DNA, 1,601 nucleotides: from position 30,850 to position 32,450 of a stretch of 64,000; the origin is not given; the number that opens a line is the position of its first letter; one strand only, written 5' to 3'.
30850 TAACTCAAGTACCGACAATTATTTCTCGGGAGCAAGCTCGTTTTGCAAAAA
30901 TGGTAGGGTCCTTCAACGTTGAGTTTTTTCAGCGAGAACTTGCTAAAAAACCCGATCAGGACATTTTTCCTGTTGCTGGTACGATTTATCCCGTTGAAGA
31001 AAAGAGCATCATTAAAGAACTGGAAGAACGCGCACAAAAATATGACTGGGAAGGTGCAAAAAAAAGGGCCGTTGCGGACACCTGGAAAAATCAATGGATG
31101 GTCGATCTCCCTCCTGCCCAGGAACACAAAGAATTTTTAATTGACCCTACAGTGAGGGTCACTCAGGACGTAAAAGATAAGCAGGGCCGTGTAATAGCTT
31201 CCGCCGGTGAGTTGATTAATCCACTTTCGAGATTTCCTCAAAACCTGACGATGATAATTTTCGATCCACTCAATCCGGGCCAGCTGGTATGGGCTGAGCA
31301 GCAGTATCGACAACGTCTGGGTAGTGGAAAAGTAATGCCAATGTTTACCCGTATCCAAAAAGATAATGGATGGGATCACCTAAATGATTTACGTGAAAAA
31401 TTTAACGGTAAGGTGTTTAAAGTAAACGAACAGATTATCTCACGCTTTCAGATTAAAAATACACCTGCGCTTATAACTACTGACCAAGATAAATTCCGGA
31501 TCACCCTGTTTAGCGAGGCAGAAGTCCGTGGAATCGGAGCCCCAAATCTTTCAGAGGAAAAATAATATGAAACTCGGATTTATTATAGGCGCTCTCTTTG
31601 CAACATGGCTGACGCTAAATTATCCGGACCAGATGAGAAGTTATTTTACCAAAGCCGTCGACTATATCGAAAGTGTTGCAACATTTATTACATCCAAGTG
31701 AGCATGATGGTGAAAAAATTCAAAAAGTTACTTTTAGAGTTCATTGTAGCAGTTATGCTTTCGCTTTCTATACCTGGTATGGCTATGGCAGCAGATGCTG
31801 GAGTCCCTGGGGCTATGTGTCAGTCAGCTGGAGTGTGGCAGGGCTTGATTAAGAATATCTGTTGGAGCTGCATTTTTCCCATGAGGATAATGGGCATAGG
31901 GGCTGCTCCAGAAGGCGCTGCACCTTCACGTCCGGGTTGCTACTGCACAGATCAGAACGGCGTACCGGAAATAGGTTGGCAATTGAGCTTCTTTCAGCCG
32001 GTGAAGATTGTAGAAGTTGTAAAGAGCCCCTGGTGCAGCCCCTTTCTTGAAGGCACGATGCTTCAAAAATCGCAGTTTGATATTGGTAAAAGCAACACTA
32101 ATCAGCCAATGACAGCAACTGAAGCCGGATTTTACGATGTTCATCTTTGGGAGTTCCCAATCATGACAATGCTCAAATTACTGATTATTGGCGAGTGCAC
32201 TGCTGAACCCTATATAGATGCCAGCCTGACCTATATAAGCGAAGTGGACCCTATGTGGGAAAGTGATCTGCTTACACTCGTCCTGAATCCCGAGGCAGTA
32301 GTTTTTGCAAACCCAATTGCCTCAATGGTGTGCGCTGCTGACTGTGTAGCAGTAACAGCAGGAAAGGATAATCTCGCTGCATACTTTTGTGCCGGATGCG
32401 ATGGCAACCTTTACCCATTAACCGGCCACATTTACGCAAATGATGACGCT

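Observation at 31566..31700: Unannotated 44-codon single-TM ORF between the TraW-like and TraU-like genes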

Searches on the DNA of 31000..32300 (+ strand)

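Call 3: search_dna_similar(query=window:31000-32300:+, collection=plasmids, mode=near, max_rows=25, rows=spread)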
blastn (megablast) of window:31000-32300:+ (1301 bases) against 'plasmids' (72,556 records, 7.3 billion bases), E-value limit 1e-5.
Records with a match: 1116; places in all: 1124; records where one place covers at least 80% of the query: 1112.
Best place of each record, by identity: >=99% 670; 95-99% 444; 90-95% 2.
By first word of the organism name: Escherichia 375; Salmonella 337; Enterobacter 268; Klebsiella 62; Citrobacter 38; Leclercia 11; Raoultella 8; Serratia 7; Shigella 2; Kluyvera 2; and 5 more.
By predicted mobility (MOB-suite, as given by PLSDB): conjugative 964; non-mobilizable 152.
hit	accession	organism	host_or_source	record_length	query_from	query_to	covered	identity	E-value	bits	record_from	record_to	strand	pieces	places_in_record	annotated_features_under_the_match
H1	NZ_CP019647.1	Salmonella enterica subsp. enterica serovar Typhimurium ...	Sus scrofa domesticus,pooled feces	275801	1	1301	100%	100.0%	0e+0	2403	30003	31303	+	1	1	trhU: IncHI-type conjugal transfer protein TrhU | TrbC family F-type conjugative pilus assembly protein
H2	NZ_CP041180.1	Salmonella enterica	chicken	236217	1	1301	100%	100.0%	0e+0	2403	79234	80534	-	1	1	trhU: IncHI-type conjugal transfer protein TrhU | TrbC family F-type conjugative pilus assembly protein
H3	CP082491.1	Salmonella enterica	Animal-Turkey-Young Turkey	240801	1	1301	100%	100.0%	0e+0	2403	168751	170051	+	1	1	trhU: IncHI-type conjugal transfer protein TrhU | conjugal transfer protein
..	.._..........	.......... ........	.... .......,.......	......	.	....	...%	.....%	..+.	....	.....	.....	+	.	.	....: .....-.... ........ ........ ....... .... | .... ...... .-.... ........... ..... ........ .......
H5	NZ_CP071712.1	Escherichia coli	Homo sapiens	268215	1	1301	100%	100.0%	0e+0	2403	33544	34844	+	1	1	trhU: IncHI-type conjugal transfer protein TrhU | TrbC family F-type conjugative pilus assembly protein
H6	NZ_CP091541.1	Salmonella enterica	egg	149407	1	1301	100%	100.0%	0e+0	2403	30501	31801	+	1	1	trhU: IncHI-type conjugal transfer protein TrhU | TrbC family F-type conjugative pilus assembly protein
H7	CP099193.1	Escherichia coli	culture,Pooled sediment sample ...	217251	1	1301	100%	100.0%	0e+0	2403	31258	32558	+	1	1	trhU: IncHI-type conjugal transfer protein TrhU | TrbC family F-type conjugative pilus assembly protein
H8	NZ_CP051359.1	Salmonella enterica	swine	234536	1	1301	100%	100.0%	0e+0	2403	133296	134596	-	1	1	trhU: IncHI-type conjugal transfer protein TrhU | TrbC family F-type conjugative pilus assembly protein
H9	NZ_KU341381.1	Escherichia coli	pig feces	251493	1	1301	100%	100.0%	0e+0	2403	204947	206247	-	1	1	trhU: IncHI-type conjugal transfer protein TrhU | TrbC family F-type conjugative pilus assembly protein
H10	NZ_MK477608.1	Salmonella enterica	Homo sapiens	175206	1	1301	100%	100.0%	0e+0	2403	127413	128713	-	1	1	trhU: IncHI-type conjugal transfer protein TrhU | TrbC family F-type conjugative pilus assembly protein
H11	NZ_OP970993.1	Salmonella enterica subsp. enterica serovar Typhimurium ...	-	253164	1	1301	100%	100.0%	0e+0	2403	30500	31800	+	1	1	trhU: IncHI-type conjugal transfer protein TrhU | TrbC family F-type conjugative pilus assembly protein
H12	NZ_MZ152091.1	Escherichia coli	-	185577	1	1301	100%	100.0%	0e+0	2403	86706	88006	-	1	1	trhU: IncHI-type conjugal transfer protein TrhU | TrbC family F-type conjugative pilus assembly protein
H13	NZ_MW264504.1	Salmonella enterica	-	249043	1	1301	100%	99.9%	0e+0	2398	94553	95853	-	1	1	trhU: IncHI-type conjugal transfer protein TrhU | TrbC family F-type conjugative pilus assembly protein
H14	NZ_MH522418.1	Salmonella enterica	Homo sapiens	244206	1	1301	100%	99.9%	0e+0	2398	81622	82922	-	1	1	trhU: IncHI-type conjugal transfer protein TrhU | TrbC family F-type conjugative pilus assembly protein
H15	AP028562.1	Serratia marcescens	Homo sapiens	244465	1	1301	100%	99.9%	0e+0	2398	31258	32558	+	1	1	trhW: hypothetical protein | trhU: plasmid transfer protein | hypothetical protein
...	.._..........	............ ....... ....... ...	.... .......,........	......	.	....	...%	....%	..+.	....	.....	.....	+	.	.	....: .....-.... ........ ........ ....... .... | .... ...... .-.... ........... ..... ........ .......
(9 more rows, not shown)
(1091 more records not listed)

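Call 5: get_annotated_region(hit=H15, flank=2500)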
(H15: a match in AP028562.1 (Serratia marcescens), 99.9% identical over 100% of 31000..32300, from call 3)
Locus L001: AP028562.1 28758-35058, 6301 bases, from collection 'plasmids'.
description: Serratia marcescens QC11 plasmid pQC11_1 DNA, complete sequence
organism: Serratia marcescens (NCBI taxid 615)
taxonomy: Bacteria; Pseudomonadota; Gammaproteobacteria; Enterobacterales; Yersiniaceae; Serratia; Serratia marcescens
host: -; source: Homo sapiens; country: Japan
typing (MOB-suite, as given by PLSDB): conjugative; replicon IncHI2A,rep_cluster_1088; relaxase MOBH; mating-pair formation MPF_F
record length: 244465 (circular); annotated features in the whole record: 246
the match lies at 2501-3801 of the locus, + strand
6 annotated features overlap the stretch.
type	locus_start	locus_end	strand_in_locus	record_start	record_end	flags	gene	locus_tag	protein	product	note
CDS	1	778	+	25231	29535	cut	-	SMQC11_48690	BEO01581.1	periplasmic protein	-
CDS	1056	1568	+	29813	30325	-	trhF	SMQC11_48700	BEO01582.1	signal peptidase I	-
CDS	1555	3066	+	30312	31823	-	trhW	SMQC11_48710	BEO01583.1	hypothetical protein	-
CDS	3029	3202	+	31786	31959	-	-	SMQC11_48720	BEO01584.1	hypothetical protein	-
CDS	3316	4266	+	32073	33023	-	trhU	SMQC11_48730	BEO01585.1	plasmid transfer protein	-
CDS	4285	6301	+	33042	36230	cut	trhN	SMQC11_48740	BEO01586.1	conjugal transfer protein TraN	-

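Call 6: get_annotated_region(hit=H1, flank=2500)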
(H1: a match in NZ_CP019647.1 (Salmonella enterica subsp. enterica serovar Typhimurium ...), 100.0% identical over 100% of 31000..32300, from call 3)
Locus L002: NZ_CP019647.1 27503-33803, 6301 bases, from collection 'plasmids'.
description: Salmonella enterica subsp. enterica serovar Typhimurium var. monophasic 4,5,12:i:- strain TW-Stm6 plasmid pSTM6-275, complete sequence
organism: Salmonella enterica subsp. enterica serovar Typhimurium var. monophasic 4,5,12:i:- (NCBI taxid 1331664)
taxonomy: Bacteria; Pseudomonadota; Gammaproteobacteria; Enterobacterales; Enterobacteriaceae; Salmonella; Salmonella enterica; Salmonella enterica subsp. enterica serovar Typhimurium var. monophasic 4,5,12:i:-
host: -; source: Sus scrofa domesticus,pooled feces; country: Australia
typing (MOB-suite, as given by PLSDB): conjugative; replicon IncHI2A,IncN,rep_cluster_1088; relaxase MOBH; mating-pair formation MPF_F
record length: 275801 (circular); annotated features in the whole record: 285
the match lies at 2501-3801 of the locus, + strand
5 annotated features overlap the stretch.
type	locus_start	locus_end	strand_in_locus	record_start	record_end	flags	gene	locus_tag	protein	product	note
CDS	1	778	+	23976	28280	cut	rsp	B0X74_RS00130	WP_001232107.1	IncHI-type conjugal transfer protein RSP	-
CDS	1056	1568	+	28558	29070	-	trhF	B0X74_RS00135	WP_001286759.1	IncHI-type conjugal transfer protein TrhF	-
CDS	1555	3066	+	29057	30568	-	-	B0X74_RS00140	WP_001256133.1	TrbC family F-type conjugative pilus assembly protein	-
CDS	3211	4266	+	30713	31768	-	trhU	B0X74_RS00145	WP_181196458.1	IncHI-type conjugal transfer protein TrhU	-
CDS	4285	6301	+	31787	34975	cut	trhN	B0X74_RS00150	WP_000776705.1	IncHI-type conjugal transfer protein TrhN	-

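Call 48: search_dna_similar(query=L023:4001-4171:+, collection=ecoli_genomes, mode=distant, max_rows=15, max_evalue=0.01)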
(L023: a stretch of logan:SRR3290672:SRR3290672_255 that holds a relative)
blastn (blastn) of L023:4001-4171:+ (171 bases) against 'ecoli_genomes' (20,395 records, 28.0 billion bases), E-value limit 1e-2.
No match.

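Call 68: search_rna_families(source=window, start=31200, end=32000, threshold=evalue, max_evalue=1)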
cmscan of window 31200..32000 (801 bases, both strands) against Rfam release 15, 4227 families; matches with E-value up to 1: 0.
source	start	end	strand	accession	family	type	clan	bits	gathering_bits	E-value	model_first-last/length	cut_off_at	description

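Call 70: search_dna_similar(query=window:31575-31695:+, collection=ecoli_genomes, mode=near, max_rows=60, rows=spread)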
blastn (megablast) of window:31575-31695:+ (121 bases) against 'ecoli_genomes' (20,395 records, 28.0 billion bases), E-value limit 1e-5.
Records with a match: 274; places in all: 275; records where one place covers at least 80% of the query: 274.
Genomes with a match: 272 of 5426; with a place that covers at least 80% of the query: 272. Places per genome that has any: lowest 1, median 1, highest 2. On chromosomes: 3 places; on plasmids: 272.
Best place of each record, by identity: >=99% 274.
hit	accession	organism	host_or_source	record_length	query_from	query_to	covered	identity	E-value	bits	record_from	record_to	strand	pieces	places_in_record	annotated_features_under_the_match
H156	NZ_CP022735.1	Escherichia coli strain SA186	Homo sapiens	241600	1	121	100%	100.0%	6e-56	224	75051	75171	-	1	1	none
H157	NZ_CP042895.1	Escherichia coli strain CFSAN061772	missing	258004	1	121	100%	100.0%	6e-56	224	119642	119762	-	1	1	none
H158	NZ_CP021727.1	Escherichia coli strain Combat11I9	Homo sapiens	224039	1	121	100%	100.0%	6e-56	224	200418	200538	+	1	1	none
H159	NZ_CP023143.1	Escherichia coli strain CFSAN061770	missing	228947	1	121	100%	100.0%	6e-56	224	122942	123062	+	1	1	none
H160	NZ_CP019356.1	Escherichia coli strain XH990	Homo sapiens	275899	1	121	100%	100.0%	6e-56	224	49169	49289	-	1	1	none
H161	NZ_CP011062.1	Escherichia coli str. Sanji strain Sanji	pheasant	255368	1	121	100%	100.0%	6e-56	224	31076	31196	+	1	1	none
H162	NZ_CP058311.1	Escherichia coli strain AMSCJX04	Giant Panda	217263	1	121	100%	100.0%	6e-56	224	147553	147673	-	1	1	none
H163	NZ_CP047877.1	Escherichia coli strain LD22-1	feces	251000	1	121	100%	100.0%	6e-56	224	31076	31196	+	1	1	none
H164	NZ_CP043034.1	Escherichia coli strain XDL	Homo sapiens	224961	1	121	100%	100.0%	6e-56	224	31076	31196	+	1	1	none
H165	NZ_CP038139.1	Escherichia coli strain G3X16-2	pig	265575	1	121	100%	100.0%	6e-56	224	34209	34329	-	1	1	none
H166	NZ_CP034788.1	Escherichia coli strain ECCNB20-2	chicken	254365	1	121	100%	100.0%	6e-56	224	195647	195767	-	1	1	none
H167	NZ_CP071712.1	Escherichia coli strain EC20017429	Homo sapiens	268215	1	121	100%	100.0%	6e-56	224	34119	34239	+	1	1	none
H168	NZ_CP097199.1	Escherichia coli strain 2-1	pig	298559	1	121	100%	100.0%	6e-56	224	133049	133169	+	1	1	none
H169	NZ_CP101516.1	Escherichia coli strain HH194M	migratory bird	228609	1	121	100%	100.0%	6e-56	224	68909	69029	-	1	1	none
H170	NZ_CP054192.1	Escherichia coli strain TH9F11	fish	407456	1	121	100%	100.0%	6e-56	224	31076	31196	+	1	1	none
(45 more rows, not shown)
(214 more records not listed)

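Call 78: get_annotated_region(hit=H16, flank=1500)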
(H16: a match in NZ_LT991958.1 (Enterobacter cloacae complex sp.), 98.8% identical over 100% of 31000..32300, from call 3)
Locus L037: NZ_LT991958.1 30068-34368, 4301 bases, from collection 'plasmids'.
description: Enterobacter cloacae complex sp. isolate C45 plasmid pC45-VIM4
organism: Enterobacter cloacae complex sp. (NCBI taxid 2027919)
taxonomy: Bacteria; Pseudomonadota; Gammaproteobacteria; Enterobacterales; Enterobacteriaceae; Enterobacter; Enterobacter cloacae complex sp.
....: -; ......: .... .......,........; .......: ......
typing (MOB-suite, as given by PLSDB): conjugative; replicon IncHI2A,rep_cluster_1088; relaxase MOBH; mating-pair formation MPF_F
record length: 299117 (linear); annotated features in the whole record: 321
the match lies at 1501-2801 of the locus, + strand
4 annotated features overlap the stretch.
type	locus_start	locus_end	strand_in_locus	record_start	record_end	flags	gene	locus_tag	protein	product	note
CDS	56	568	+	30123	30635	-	trhF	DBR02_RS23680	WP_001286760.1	IncHI-type conjugal transfer protein TrhF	-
CDS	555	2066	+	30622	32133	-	-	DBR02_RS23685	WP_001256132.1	TrbC family F-type conjugative pilus assembly protein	-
CDS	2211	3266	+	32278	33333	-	trhU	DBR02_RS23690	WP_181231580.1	IncHI-type conjugal transfer protein TrhU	-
CDS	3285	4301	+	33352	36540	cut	trhN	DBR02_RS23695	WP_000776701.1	IncHI-type conjugal transfer protein TrhN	-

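Call 82: search_rna_families(sources=[L023, L024, L026, L027, L029, L030], threshold=gathering)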
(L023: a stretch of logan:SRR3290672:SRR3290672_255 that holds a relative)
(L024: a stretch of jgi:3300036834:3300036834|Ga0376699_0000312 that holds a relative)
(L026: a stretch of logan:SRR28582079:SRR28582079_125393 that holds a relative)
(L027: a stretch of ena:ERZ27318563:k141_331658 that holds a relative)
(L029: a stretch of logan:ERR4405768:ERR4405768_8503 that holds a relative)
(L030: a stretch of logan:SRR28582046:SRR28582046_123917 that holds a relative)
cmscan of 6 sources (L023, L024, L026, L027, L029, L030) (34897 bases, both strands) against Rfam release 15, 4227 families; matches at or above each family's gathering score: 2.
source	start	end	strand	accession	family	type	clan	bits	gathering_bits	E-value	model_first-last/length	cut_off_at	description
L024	6187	6304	+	RF00383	IS1222_FSE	Cis-reg; frameshift_element;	-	148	45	9.6e-31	1-118/118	no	Insertion sequence IS1222 ribosomal frameshifting element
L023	3817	3992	+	RF02076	STnc100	Gene; sRNA;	-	78.2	47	3e-15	1-206/206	no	Gammaproteobacterial sRNA STnc100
